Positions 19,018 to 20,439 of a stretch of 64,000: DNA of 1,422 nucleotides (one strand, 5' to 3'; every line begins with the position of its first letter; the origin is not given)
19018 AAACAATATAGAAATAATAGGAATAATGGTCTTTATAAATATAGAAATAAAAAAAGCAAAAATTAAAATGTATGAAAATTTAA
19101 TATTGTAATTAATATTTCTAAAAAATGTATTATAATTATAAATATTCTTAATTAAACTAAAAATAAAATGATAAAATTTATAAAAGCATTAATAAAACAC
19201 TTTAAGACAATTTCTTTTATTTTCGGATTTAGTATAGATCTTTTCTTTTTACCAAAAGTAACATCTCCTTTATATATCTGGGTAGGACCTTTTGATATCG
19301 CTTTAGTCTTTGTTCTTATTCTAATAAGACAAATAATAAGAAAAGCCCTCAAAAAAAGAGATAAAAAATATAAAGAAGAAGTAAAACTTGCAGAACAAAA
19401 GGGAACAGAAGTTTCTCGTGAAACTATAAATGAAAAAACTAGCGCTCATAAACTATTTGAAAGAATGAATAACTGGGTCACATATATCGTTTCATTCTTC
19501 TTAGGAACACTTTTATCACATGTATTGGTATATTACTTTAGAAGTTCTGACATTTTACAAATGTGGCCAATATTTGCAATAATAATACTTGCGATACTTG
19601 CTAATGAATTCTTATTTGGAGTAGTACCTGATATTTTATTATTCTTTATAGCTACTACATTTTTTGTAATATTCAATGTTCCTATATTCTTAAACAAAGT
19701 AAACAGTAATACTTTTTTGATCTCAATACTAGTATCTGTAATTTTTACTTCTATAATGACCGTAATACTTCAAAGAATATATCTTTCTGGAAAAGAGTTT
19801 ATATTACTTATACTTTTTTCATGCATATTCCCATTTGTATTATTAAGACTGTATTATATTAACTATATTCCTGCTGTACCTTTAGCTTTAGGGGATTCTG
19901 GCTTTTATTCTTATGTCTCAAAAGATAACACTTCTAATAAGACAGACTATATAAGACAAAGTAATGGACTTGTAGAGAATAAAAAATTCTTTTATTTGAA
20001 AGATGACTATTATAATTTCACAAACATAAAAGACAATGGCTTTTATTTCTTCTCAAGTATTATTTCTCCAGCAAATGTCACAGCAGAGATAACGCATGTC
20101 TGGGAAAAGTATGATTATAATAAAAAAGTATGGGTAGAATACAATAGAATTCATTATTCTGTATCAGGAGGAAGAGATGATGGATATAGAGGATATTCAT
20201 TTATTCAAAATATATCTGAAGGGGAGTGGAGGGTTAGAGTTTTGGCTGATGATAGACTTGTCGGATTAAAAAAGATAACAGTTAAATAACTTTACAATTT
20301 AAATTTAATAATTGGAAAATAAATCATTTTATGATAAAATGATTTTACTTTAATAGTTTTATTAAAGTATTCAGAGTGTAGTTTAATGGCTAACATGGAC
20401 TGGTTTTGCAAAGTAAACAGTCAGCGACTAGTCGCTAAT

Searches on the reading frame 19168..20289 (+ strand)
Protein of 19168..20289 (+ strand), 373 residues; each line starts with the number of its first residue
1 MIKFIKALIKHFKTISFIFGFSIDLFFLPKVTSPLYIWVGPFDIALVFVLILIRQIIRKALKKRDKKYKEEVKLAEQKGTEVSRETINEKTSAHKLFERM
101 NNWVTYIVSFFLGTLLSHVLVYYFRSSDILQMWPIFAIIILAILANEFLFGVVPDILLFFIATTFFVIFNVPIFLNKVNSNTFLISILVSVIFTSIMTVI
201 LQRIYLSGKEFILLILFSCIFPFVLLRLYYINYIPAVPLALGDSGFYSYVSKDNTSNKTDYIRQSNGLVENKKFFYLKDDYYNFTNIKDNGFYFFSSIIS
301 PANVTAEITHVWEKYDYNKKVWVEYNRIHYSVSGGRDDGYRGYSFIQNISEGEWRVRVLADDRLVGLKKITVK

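Call 81: search_protein_families(library=pfam, proteins=[window:19168-20289:+], max_evalue=0.001)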
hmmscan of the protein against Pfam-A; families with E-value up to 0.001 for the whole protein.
window:19168-20289:+ (373 aa): 1 family
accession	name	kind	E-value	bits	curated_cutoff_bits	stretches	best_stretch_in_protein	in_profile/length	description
PF11141.13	DUF2914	-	5.6e-09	36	23.6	1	307-362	3-51/62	Protein of unknown function (DUF2914)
